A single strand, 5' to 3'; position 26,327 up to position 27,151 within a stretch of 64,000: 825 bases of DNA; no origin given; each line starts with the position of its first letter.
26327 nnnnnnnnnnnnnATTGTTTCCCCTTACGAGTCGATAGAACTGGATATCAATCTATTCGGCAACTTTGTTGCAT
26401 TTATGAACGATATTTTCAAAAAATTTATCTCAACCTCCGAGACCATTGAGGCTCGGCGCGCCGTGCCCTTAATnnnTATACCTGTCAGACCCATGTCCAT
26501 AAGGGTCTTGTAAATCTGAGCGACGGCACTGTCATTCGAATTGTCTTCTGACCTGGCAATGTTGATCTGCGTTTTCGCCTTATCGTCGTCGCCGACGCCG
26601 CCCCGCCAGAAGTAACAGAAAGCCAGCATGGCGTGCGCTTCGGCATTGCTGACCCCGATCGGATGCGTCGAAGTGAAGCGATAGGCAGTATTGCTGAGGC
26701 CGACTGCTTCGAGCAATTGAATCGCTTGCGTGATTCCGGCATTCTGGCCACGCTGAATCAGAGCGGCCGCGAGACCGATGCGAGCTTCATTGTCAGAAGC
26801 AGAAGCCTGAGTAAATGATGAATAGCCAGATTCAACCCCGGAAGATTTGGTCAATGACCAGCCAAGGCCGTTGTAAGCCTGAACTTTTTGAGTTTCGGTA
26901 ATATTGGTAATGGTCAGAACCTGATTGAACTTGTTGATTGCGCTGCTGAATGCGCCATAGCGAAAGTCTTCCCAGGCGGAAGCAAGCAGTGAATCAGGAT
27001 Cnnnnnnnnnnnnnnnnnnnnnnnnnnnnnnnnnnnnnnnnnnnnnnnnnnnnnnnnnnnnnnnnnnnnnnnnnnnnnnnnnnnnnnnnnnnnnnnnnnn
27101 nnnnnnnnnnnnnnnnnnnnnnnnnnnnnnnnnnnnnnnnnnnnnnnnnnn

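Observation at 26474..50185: Two tandem cassettes: giant T9SS-type surface protein followed by a paralogous Gly/Thr-linker lipoprotein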

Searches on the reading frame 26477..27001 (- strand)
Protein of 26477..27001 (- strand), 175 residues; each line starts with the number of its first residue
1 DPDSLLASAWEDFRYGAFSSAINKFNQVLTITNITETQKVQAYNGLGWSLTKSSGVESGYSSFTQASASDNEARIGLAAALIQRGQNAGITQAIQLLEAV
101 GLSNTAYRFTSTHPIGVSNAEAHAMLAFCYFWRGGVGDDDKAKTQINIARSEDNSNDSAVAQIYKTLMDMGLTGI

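Call 17: find_homologous_proteins(query=window:26477-27001:-, max_evalue=0.001)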
Query seq(175 aa) (175 aa): 82 proteins with E <= 0.001 among 203 candidates.
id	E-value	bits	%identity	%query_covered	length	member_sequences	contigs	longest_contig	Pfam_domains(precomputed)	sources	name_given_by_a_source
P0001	1.8e-101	355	93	100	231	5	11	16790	-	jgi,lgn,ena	-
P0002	2.6e-98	344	91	100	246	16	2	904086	-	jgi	jgi:uncharacterized spore protein YtfJ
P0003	8.9e-96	336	89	100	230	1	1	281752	-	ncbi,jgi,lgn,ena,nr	ncbi:MAG: hypothetical protein KKB51_19755 [Candidatus Riflebacteria bacterium]|nr:hypothetical prot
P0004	4.2e-93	328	86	100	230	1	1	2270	-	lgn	-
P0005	4.2e-93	328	86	100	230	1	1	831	-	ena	-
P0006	7.2e-93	327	83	100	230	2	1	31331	-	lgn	-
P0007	1.1e-89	316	82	100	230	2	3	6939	PF14559.13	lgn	-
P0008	5.2e-89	314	79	100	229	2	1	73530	-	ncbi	-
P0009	5.9e-89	314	82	100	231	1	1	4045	PF14559.13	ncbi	-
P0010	2.0e-88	312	80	100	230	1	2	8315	PF14559.13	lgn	-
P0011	7.1e-87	307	80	100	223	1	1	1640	-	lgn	-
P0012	9.3e-87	307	78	100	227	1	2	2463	-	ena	-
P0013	4.3e-86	305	79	99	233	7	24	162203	PF14559.13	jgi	jgi:tetratricopeptide (TPR) repeat protein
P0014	6.4e-86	304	77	100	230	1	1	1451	PF14559.13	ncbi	ncbi:MAG: hypothetical protein AB1403_24770 [Candidatus Riflebacteria bacterium]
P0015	1.6e-85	303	78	100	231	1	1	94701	-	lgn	-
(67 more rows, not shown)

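Call 69: find_homologous_proteins(query=A4, max_evalue=0.000001)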
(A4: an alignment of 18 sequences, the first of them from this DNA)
Query A4 (18 sequences) (175 aa, profile of the alignment): 119 proteins with E <= 0.000001 among 8000 candidates.
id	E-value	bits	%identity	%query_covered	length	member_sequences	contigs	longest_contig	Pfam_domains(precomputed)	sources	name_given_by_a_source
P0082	2.6e-59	218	35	81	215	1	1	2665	PF00515.35,PF13432.13,PF13181.13,PF07719.24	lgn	-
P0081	3.2e-58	214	38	82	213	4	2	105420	PF13181.13,PF07719.24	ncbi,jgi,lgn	-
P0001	5.8e-58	213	93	100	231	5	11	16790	-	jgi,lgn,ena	-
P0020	5.5e-57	210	77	100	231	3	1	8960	PF14559.13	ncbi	-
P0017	1.4e-56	209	77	100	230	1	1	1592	PF14559.13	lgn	-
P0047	2.8e-56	208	70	99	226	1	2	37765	PF14559.13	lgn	-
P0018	5.8e-56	207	76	100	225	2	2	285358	PF14559.13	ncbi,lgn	-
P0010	6.3e-56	207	80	100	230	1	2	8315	PF14559.13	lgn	-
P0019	1.0e-55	206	78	100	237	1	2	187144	-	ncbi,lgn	ncbi:MAG: hypothetical protein Kow0029_04970 [Candidatus Rifleibacteriota bacterium]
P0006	1.1e-55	206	83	100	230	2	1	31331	-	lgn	-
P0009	1.4e-55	206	82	100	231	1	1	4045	PF14559.13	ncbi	-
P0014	1.6e-55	205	77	100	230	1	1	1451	PF14559.13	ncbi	ncbi:MAG: hypothetical protein AB1403_24770 [Candidatus Riflebacteria bacterium]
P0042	2.1e-55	205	72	100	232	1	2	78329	-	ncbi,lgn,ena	-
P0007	5.2e-55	204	82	100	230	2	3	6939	PF14559.13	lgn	-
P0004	5.3e-55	204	86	100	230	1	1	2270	-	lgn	-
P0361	2.3e-34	137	25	91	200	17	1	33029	PF14559.13,PF13431.13,PF13414.13,PF00515.35,PF13432.13,PF13181.13,PF07719.24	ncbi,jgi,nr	ncbi:tetratricopeptide repeat protein [bacterium]|nr:tetratricopeptide repeat protein [bacterium]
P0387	5.4e-17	80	27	92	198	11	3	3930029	PF14559.13,PF13431.13,PF23914.2,PF13414.13,PF21545.4,PF00515.35,PF13432.13,PF13181.13,PF07719.24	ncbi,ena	-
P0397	1.5e-11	62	28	72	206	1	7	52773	-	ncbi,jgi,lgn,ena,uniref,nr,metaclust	ncbi:MAG: hypothetical protein A3F83_04625 [Candidatus Glassbacteria bacterium RIFCSPLOWO2_12_FULL_5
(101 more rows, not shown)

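Call 70: find_encoding_contigs(protein=P0387, flank=10000, max_places=2)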
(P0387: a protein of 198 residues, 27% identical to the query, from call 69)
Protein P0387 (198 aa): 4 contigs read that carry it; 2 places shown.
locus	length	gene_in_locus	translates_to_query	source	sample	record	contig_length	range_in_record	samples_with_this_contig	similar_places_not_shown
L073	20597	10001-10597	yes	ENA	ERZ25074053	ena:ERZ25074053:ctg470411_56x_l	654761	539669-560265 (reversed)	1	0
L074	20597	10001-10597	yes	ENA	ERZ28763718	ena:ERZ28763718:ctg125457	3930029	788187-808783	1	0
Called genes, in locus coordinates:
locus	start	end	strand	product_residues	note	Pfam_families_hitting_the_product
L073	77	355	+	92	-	-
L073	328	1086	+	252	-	PF01925:TauE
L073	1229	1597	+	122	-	PF19581:Glyoxalase_7, PF00903:Glyoxalase (weak)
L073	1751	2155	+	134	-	PF01641:SelR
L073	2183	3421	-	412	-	PF00248:Aldo_ket_red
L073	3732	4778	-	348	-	PF02615:Ldh_2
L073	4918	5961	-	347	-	PF05721:PhyH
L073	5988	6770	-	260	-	PF05721:PhyH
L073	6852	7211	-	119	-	PF02311:AraC_binding, PF07883:Cupin_2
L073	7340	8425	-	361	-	PF08241:Methyltransf_11 (faint), PF01170:UPF0020, PF05175:MTS (weak), PF13649:Methyltransf_25 (weak)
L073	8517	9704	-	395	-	PF02515:CoA_transf_3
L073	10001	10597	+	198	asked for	PF14559:TPR_19 (faint), PF00515:TPR_1 (faint), PF07719:TPR_2 (faint), PF13181:TPR_8 (faint), PF13431:TPR_17 (faint), PF21545:T7SS_EccA1_N (faint), PF23914:TPR_CcmH_CycH (faint), PF13414:TPR_11 (weak), +1 more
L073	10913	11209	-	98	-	PF02699:YajC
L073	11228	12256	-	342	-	PF02547:Queuosine_synth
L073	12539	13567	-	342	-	PF01078:Mg_chelatase (faint), PF05496:RuvB_N, PF13191:AAA_16 (faint), PF00158:Sigma54_activat (faint), PF00004:AAA, PF07728:AAA_5, PF17864:AAA_lid_4, PF05491:WHD_RuvB, +1 more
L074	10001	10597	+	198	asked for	PF14559:TPR_19 (faint), PF00515:TPR_1 (faint), PF07719:TPR_2 (faint), PF13181:TPR_8 (faint), PF13431:TPR_17 (faint), PF21545:T7SS_EccA1_N (faint), PF23914:TPR_CcmH_CycH (faint), PF13414:TPR_11 (weak), +1 more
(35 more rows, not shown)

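Call 71: find_encoding_contigs(protein=P0361, flank=10000, max_places=2)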
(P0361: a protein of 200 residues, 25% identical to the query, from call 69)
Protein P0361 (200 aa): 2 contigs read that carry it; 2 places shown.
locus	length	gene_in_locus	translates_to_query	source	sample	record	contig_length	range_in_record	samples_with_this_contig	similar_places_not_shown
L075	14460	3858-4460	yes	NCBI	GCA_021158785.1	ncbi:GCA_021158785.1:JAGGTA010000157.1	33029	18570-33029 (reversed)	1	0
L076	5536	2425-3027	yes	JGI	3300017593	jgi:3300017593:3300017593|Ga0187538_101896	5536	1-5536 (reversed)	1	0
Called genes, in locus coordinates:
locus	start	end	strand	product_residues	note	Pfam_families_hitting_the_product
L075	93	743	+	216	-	PF02163:Peptidase_M50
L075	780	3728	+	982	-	PF01833:TIG, PF13860:FlgD_ig (weak)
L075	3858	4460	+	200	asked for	PF07719:TPR_2 (faint), PF13432:TPR_16, PF00515:TPR_1 (faint), PF13414:TPR_11 (faint), PF14559:TPR_19 (faint), PF13181:TPR_8 (faint), PF13431:TPR_17 (faint)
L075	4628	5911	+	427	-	PF00930:DPPIV_N (faint), PF07676:PD40 (weak), PF26549:Tricorn_N, PF26550:Tricorn_2nd, PF26549:Tricorn_N, PF07676:PD40, PF26549:Tricorn_N, PF07676:PD40, +2 more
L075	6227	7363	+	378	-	PF00988:CPSase_sm_chain, PF07722:Peptidase_C26 (faint), PF00117:GATase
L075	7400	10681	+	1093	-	PF25596:CPSase_L_D1, PF02786:CPSase_L_D2, PF07478:Dala_Dala_lig_C (weak), PF02787:CPSase_L_D3, PF25596:CPSase_L_D1, PF02786:CPSase_L_D2, PF02222:ATP-grasp (weak), PF02142:MGS, +5 more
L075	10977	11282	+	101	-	-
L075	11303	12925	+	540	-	PF20250:FapA_N, PF03961:FapA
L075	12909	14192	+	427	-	PF00989:PAS, PF08448:PAS_4 (weak), PF13188:PAS_8 (weak), PF13426:PAS_9, PF00512:HisKA, PF02518:HATPase_c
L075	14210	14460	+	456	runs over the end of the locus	PF00072:Response_reg, PF00158:Sigma54_activat, PF14532:Sigma54_activ_2, PF07728:AAA_5, PF25601:AAA_lid_14, PF02954:HTH_8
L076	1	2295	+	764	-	?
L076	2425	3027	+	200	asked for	PF07719:TPR_2 (faint), PF13432:TPR_16, PF00515:TPR_1 (faint), PF13414:TPR_11 (faint), PF14559:TPR_19 (faint), PF13181:TPR_8 (faint), PF13431:TPR_17 (faint)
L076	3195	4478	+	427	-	PF00930:DPPIV_N (faint), PF07676:PD40 (weak), PF26549:Tricorn_N, PF26550:Tricorn_2nd, PF26549:Tricorn_N, PF07676:PD40, PF26549:Tricorn_N, PF07676:PD40, +2 more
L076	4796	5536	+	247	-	?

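Call 72: find_encoding_contigs(protein=P0397, flank=10000, max_places=2)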
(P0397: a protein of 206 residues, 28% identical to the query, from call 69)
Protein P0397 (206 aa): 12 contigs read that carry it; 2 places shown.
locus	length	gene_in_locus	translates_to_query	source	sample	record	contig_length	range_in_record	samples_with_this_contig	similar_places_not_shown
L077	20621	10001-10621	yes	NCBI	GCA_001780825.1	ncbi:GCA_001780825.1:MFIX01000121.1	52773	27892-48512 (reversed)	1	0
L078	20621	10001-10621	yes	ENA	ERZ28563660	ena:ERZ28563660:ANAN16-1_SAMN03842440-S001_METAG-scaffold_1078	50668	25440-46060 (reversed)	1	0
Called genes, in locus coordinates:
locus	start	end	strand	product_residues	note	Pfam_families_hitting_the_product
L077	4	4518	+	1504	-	PF16656:Pur_ac_phosph_N (faint), PF13860:FlgD_ig (weak), PF18962:Por_Secre_tail (faint)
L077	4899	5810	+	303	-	PF16656:Pur_ac_phosph_N (weak), PF00404:Dockerin_1 (weak)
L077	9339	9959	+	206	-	PF13585:CHU_C (weak), PF13860:FlgD_ig, PF18962:Por_Secre_tail (weak)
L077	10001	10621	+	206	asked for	-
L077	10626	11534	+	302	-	PF00515:TPR_1 (faint), PF07719:TPR_2 (faint), PF13181:TPR_8 (faint), PF13414:TPR_11 (faint), PF13432:TPR_16 (weak)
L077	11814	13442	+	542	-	PF19864:Radical_SAM_N2, PF04055:Radical_SAM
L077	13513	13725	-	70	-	PF00830:Ribosomal_L28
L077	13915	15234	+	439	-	PF03446:NAD_binding_2 (weak), PF03721:UDPG_MGDP_dh_N, PF00984:UDPG_MGDP_dh, PF03720:UDPG_MGDP_dh_C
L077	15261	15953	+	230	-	PF01618:MotA_ExbB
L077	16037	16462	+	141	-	PF02472:ExbD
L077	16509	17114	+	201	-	PF13103:TonB_2, PF03544:TonB_C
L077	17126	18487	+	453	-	PF04052:TolB_N, PF26550:Tricorn_2nd (weak), PF26549:Tricorn_N, PF07676:PD40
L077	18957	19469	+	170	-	PF00691:OmpA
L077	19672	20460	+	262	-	PF00515:TPR_1 (faint), PF13525:YfiO (weak), PF07719:TPR_2 (faint), PF13432:TPR_16 (faint), PF13428:TPR_14 (faint), PF13174:TPR_6 (weak), PF14559:TPR_19, PF13174:TPR_6, +1 more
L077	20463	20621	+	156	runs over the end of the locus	PF22811:Zn_ribbon_NrdR, PF03477:ATP-cone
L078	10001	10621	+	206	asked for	-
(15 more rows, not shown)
